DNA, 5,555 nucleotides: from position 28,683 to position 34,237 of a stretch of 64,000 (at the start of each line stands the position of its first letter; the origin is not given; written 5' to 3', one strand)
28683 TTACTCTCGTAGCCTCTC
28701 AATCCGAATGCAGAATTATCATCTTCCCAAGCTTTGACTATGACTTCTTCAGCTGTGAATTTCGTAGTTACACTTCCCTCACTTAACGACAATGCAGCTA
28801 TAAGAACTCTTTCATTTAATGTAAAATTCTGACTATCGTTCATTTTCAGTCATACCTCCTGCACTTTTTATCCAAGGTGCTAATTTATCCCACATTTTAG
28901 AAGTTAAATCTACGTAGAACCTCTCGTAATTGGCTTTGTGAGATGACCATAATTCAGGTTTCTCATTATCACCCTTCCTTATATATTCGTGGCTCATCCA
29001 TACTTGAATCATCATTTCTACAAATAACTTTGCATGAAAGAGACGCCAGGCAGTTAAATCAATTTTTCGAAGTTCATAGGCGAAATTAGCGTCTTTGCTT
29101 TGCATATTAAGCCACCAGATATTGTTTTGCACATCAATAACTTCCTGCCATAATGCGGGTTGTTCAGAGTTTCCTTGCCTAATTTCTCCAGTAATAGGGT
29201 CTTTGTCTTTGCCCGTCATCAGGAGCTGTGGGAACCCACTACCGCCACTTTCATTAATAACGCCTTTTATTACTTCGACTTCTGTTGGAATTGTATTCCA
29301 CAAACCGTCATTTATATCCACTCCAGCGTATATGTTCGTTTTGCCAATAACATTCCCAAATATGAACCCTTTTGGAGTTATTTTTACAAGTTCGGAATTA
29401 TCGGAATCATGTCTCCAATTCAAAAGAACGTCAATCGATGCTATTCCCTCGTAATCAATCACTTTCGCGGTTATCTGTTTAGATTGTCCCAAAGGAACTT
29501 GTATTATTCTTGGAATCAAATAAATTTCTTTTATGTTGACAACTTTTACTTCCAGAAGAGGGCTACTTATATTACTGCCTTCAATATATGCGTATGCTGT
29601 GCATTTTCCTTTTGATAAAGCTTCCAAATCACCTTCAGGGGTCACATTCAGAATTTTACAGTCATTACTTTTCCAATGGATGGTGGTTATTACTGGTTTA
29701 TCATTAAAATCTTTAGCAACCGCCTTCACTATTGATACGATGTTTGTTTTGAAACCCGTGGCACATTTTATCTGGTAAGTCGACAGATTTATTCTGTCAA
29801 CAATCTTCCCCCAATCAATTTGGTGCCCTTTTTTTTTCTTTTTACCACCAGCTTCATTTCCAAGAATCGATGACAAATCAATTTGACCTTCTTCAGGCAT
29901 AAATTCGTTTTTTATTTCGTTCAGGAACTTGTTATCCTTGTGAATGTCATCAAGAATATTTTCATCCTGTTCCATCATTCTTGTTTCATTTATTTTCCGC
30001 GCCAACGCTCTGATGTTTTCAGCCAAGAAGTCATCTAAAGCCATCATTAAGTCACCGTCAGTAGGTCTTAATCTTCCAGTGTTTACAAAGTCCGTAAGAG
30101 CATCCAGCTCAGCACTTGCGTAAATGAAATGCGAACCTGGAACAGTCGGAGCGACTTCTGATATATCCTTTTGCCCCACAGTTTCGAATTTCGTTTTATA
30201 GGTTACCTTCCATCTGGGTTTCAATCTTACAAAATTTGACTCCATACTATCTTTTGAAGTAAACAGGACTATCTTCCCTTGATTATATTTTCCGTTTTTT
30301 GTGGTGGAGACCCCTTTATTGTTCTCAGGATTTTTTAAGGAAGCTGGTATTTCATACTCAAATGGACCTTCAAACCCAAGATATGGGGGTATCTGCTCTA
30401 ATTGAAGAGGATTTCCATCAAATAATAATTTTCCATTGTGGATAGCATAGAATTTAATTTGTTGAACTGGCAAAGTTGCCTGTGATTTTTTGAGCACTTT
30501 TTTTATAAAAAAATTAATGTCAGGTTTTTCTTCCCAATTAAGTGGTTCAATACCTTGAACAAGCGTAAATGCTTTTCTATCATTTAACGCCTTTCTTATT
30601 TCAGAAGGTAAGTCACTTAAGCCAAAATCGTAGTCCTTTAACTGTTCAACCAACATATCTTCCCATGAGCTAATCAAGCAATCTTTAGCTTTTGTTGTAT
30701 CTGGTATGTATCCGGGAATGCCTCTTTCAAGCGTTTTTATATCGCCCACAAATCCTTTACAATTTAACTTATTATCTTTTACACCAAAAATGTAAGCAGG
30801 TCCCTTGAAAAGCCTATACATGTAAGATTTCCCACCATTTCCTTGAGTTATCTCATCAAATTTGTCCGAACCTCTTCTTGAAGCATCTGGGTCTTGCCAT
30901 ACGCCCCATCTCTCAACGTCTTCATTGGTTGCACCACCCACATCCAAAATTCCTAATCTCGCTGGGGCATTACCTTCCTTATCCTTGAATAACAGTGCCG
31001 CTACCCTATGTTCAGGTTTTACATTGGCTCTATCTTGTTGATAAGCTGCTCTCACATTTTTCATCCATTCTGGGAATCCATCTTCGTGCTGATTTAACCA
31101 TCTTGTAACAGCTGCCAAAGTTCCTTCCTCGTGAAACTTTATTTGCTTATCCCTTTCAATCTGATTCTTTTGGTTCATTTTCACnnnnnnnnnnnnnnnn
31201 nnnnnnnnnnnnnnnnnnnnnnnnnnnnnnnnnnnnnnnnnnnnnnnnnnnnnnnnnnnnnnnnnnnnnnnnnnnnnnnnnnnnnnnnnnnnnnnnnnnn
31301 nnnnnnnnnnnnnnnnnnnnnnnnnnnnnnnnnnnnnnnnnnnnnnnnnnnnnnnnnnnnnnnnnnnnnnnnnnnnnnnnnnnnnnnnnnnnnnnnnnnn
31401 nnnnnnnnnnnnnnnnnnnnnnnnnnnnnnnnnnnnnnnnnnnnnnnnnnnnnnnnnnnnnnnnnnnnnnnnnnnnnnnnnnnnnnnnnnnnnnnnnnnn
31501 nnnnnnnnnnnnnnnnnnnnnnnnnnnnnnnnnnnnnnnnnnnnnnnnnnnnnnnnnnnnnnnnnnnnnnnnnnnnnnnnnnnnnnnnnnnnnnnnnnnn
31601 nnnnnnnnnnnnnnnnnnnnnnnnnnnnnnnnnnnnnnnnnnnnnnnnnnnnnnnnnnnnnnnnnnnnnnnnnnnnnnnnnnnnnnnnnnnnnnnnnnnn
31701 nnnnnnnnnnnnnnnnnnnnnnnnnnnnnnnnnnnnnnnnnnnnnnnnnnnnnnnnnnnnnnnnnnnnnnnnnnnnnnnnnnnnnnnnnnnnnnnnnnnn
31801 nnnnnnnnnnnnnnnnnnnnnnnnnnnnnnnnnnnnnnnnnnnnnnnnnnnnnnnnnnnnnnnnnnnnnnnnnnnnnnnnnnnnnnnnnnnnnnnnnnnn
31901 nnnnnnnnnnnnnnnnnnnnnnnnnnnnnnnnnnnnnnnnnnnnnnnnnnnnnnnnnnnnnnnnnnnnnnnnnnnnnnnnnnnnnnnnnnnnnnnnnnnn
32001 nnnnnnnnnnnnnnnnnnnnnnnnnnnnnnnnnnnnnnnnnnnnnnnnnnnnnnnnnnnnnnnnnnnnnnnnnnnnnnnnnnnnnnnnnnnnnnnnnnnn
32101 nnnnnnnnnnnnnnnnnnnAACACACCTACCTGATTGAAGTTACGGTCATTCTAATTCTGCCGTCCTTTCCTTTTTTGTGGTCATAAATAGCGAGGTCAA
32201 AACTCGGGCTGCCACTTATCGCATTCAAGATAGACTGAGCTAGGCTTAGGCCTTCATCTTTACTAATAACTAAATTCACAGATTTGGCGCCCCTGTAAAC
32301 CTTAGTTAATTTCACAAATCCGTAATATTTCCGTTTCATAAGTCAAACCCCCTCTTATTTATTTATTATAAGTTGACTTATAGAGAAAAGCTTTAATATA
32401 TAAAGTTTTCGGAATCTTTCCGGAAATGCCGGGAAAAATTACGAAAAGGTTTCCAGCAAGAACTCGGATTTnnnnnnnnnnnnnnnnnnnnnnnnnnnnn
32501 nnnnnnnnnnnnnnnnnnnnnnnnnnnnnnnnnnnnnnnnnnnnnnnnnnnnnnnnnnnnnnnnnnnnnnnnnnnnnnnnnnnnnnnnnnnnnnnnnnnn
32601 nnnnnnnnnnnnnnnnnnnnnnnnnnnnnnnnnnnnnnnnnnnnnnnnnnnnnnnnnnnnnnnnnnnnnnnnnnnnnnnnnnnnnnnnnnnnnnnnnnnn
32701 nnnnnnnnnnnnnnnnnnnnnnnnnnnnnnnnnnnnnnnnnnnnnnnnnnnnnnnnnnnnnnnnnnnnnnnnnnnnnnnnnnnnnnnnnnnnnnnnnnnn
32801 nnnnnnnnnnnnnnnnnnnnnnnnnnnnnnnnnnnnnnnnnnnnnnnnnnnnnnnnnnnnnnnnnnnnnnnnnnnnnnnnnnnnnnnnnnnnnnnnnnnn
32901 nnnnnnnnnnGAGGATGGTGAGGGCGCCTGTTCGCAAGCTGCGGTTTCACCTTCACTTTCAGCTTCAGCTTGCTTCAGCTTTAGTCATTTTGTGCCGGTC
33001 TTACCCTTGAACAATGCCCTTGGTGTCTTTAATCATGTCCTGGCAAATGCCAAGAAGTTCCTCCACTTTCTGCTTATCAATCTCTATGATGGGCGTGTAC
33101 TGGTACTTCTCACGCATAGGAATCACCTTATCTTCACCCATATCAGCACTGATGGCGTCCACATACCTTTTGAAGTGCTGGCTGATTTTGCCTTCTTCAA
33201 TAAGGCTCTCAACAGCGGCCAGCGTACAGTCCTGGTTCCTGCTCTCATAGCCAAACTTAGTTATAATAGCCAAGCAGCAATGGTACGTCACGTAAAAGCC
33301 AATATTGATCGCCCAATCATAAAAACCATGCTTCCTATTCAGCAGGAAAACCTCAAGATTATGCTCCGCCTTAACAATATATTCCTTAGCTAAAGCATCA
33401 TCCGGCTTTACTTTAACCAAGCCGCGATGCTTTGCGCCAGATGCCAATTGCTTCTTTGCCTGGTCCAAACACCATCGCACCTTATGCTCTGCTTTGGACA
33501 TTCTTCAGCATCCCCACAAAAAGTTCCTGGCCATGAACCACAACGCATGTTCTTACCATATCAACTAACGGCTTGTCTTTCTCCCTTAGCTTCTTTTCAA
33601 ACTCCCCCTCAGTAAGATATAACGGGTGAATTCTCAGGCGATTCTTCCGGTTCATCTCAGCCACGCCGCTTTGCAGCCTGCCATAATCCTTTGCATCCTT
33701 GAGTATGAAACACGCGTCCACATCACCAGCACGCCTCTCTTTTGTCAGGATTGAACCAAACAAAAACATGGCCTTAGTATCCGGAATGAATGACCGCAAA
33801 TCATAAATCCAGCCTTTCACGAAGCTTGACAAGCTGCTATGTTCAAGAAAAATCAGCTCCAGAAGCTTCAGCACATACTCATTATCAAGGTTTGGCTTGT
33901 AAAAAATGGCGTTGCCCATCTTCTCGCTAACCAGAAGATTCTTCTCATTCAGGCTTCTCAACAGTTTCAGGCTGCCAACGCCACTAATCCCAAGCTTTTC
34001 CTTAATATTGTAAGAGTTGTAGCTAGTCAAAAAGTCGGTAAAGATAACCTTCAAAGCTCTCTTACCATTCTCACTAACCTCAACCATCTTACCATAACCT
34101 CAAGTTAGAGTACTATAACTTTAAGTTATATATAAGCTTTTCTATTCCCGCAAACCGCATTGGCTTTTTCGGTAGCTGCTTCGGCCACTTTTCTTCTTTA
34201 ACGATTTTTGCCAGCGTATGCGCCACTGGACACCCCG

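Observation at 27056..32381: Methyltransferase-linked four-gene operon with no recognisable named counterpart: candidate new defence system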

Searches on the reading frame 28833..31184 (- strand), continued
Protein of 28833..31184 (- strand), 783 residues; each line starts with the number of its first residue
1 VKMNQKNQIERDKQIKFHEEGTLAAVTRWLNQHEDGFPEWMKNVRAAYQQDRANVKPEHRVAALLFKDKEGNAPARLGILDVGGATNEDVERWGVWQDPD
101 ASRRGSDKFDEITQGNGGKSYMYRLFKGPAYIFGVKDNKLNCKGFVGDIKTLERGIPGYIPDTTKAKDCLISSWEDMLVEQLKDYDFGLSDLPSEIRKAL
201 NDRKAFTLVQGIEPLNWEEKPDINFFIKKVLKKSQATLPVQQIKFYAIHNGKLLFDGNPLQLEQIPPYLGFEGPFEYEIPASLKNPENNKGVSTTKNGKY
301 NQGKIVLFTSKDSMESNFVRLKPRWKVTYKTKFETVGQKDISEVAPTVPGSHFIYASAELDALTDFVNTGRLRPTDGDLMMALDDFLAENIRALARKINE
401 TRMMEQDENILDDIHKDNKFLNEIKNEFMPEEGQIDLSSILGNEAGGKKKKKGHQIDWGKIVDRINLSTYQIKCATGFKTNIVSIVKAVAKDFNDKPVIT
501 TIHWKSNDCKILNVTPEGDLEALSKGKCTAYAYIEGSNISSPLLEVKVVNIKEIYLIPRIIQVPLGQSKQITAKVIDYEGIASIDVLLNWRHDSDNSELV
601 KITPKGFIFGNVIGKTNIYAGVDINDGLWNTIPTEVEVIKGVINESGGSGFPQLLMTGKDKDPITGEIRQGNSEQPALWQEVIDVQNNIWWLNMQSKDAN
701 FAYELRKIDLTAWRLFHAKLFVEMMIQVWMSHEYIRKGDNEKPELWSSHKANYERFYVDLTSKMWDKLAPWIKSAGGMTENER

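Call 96: find_encoding_contigs(protein=P0072, flank=10000, max_places=1)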
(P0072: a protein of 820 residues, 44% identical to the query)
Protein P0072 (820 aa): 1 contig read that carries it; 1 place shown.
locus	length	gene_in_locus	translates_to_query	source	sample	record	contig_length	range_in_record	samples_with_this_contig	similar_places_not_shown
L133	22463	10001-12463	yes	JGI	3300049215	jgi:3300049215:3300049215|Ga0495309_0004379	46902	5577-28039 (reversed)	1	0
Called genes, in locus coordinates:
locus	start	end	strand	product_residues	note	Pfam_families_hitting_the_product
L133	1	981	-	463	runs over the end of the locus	PF00535:Glycos_transf_2, PF13428:TPR_14 (faint), PF14559:TPR_19 (faint), PF09976:TPR_21 (weak), PF13432:TPR_16 (weak), PF07719:TPR_2 (weak), PF13414:TPR_11 (weak), PF13432:TPR_16 (weak), +4 more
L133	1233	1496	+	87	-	PF06289:FlbD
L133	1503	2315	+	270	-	PF20560:MotA_N, PF01618:MotA_ExbB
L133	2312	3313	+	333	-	PF13677:MotB_plug, PF00691:OmpA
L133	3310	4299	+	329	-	PF08668:HDOD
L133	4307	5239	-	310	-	PF00072:Response_reg, PF00990:GGDEF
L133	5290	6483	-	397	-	PF08668:HDOD, PF01966:HD (weak)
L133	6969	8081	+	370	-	PF07238:PilZ (weak)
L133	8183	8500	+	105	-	-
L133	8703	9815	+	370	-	PF07238:PilZ, PF05036:SPOR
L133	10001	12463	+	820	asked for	-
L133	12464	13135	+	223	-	-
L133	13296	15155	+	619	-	-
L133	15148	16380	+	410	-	-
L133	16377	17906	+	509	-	PF00282:Pyridoxal_deC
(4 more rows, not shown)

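Call 97: find_encoding_contigs(protein=P0055, flank=10000, max_places=1)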
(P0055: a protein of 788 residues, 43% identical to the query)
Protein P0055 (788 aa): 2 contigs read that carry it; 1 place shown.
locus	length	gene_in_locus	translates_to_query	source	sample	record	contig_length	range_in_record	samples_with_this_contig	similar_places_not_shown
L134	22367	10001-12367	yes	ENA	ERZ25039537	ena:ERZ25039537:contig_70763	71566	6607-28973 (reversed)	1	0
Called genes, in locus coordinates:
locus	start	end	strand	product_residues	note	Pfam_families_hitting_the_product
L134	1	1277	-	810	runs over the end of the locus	PF12704:MacB_PCD, PF02687:FtsX, PF12704:MacB_PCD, PF02687:FtsX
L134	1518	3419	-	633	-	PF02687:FtsX, PF12704:MacB_PCD, PF02687:FtsX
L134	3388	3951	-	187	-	PF12704:MacB_PCD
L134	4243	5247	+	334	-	-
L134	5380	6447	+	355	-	PF01548:DEDD_Tnp_IS110, PF02371:Transposase_20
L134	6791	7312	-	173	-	PF00106:adh_short, PF08659:KR, PF13561:adh_short_C2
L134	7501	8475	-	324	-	PF00106:adh_short, PF08659:KR, PF13561:adh_short_C2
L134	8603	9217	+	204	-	PF00440:TetR_N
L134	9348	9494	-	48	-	-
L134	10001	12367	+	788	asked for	-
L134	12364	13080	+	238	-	-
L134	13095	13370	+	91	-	-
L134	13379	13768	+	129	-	-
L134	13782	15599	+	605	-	PF00239:Resolvase, PF07508:Recombinase, PF13408:Zn_ribbon_recom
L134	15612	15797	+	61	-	-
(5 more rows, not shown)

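Call 98: find_encoding_contigs(protein=P0019, flank=10000, max_places=1)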
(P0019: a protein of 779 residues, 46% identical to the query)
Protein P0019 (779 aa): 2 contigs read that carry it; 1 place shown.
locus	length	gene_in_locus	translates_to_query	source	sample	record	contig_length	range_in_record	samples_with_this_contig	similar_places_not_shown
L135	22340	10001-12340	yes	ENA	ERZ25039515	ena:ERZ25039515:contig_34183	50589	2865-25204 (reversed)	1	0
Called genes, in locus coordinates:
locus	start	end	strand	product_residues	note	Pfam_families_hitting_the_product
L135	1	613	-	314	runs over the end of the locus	PF19300:BPD_transp_1_N, PF00528:BPD_transp_1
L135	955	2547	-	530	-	PF00496:SBP_bac_5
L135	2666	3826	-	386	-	PF01244:Peptidase_M19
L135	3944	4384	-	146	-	PF14588:YjgF_endoribonc (weak), PF01042:Ribonuc_L-PSP (weak)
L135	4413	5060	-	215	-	PF00857:Isochorismatase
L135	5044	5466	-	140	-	PF00496:SBP_bac_5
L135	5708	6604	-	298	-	PF00701:DHDPS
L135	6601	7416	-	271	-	PF09339:HTH_IclR, PF01614:IclR_C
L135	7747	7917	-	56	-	-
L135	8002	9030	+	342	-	PF01797:Y1_Tnp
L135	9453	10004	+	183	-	-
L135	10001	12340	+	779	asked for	PF02368:Big_2 (faint)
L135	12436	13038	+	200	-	-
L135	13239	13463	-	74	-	-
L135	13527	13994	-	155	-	PF00565:SNase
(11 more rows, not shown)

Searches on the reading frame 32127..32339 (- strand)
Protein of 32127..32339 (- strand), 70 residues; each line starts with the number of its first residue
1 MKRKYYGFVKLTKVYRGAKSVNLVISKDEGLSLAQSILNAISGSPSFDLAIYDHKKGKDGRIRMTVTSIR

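Call 3: search_protein_families(library=pfam, proteins=[window:32127-32339:-], max_evalue=1)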
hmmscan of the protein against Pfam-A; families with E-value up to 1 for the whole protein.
window:32127-32339:- (70 aa): 0 families

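Call 4: search_protein_families(library=padloc, proteins=[window:32127-32339:-], max_evalue=1)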
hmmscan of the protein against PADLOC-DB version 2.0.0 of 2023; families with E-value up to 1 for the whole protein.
window:32127-32339:- (70 aa): 0 families

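Call 5: search_protein_families(library=ncbifam, proteins=[window:32127-32339:-], max_evalue=1)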
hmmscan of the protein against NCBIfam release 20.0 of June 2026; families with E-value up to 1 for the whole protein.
window:32127-32339:- (70 aa): 0 families

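Call 6: search_protein_families(library=phrogs, proteins=[window:32127-32339:-], max_evalue=1)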
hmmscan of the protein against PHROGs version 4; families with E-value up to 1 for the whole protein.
window:32127-32339:- (70 aa): 1 family
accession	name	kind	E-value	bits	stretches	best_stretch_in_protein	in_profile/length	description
phrog_14722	-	unknown function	0.072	13.8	1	21-69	92-142/175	-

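Call 83: search_protein_representatives(protein=window:32127-32339:-)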
Query: 70 residues. Proteins with E-value up to 0.001 (for the whole library): 32; up to 1e-10: 5; up to 1e-30: 0. The best 32 are listed.
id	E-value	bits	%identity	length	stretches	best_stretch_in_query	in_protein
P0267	5.1e-19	83.1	63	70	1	3-69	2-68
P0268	2.3e-16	74.7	31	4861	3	21-61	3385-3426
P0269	5.0e-15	70.5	56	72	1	1-68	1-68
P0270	1.9e-14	68.7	26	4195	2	17-50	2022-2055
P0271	1.6e-13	65.8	53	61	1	12-69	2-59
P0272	1.0e-08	50.7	48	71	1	2-69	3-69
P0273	2.0e-08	49.8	47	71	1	2-68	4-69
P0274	6.0e-08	48.3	48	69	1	1-68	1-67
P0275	4.9e-07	45.4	47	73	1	2-67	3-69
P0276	5.7e-07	45.2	49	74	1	1-68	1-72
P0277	7.8e-07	44.8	43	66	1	1-68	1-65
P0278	1.6e-06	43.8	40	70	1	2-68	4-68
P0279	2.1e-06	43.5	40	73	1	2-69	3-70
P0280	2.2e-06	43.4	46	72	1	2-68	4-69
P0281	2.7e-06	43.1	47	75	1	2-68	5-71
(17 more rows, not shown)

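Call 84: find_encoding_contigs(protein=P0267, flank=6000, max_places=3)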
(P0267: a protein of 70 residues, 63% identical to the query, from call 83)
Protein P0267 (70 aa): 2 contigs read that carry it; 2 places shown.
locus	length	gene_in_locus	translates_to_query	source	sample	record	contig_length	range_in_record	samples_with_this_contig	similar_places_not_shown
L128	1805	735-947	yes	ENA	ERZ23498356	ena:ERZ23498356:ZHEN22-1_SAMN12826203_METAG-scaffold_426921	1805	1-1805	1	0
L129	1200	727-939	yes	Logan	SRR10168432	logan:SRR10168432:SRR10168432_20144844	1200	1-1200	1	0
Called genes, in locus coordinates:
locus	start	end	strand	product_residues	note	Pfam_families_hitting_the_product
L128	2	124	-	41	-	?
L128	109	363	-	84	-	PF04014:MazE_antitoxin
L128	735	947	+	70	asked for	-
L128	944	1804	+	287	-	?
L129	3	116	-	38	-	?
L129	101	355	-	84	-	PF04014:MazE_antitoxin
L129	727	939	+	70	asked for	-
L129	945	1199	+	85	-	?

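Call 88: find_encoding_contigs(protein=P0269, flank=6000, max_places=2)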
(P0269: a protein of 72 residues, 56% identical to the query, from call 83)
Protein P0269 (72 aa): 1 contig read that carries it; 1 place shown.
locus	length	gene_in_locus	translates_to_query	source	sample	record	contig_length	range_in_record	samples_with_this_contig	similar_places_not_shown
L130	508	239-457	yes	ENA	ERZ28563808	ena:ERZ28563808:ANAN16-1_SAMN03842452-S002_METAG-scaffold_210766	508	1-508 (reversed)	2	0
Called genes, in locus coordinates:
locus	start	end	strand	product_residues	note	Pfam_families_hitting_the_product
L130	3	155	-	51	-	?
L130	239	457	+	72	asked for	-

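Call 89: find_encoding_contigs(protein=P0272, flank=6000, max_places=2)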
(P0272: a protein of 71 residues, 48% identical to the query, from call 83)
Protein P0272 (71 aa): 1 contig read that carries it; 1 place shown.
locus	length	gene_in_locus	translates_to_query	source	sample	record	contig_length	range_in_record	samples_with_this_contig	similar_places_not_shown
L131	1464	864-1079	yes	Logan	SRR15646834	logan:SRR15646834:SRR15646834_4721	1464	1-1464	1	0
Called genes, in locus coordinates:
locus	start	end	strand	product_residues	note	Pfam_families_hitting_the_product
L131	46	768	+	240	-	-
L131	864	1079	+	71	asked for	-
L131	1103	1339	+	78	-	PF13711:DUF4160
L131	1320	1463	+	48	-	?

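Call 90: find_encoding_contigs(protein=P0276, flank=6000, max_places=2)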
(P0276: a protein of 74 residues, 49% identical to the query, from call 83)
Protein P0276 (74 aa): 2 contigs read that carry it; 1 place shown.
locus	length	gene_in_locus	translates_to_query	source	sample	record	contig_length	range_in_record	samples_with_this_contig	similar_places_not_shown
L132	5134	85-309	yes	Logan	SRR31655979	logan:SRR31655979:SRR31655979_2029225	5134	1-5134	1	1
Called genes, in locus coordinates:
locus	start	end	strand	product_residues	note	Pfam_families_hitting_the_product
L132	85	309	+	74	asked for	-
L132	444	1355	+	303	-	PF01555:N6_N4_Mtase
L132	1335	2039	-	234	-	PF00227:Proteasome (weak)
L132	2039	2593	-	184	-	PF17762:HTH_ParB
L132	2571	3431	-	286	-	PF02195:ParB_N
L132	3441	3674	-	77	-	-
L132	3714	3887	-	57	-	PF04014:MazE_antitoxin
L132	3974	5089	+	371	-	PF01609:DDE_Tnp_1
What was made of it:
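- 32127..32339 (-): 70-aa small protein, first gene of the operon. It belongs to a real small-protein family but is not a conserved part of the system. Possible regulator. One relative sits upstream of an N6_N4 MTase (call 90).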

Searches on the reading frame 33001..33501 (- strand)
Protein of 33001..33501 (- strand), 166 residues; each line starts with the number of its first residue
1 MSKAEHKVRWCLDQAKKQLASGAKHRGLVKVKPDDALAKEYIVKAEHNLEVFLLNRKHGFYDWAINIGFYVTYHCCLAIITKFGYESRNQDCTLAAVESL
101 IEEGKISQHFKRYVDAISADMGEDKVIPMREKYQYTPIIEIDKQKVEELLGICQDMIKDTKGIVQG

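Call 60: search_protein_families(library=pfam, proteins=[window:33001-33501:-], max_evalue=0.01)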
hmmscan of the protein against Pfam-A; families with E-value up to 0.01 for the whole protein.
window:33001-33501:- (166 aa): 1 family
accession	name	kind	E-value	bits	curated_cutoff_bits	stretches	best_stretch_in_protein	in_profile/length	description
PF05168.19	HEPN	-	2.1e-06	28.3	22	1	39-159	2-113/117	HEPN domain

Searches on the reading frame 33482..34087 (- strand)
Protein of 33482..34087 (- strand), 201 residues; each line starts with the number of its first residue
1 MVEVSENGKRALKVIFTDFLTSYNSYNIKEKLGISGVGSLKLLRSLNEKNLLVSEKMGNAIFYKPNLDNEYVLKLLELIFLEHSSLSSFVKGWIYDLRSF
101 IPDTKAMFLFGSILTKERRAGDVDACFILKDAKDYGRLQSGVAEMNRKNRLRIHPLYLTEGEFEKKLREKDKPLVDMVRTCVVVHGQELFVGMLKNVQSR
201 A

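Call 60: search_protein_families(library=pfam, proteins=[window:33482-34087:-], max_evalue=0.01)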
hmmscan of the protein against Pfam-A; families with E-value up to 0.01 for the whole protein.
window:33482-34087:- (201 aa): 1 family
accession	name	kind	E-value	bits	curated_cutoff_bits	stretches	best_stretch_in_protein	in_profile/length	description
PF22014.2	DUF6932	-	0.0016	19.3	27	1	90-156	38-111/142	Family of unknown function (DUF6932)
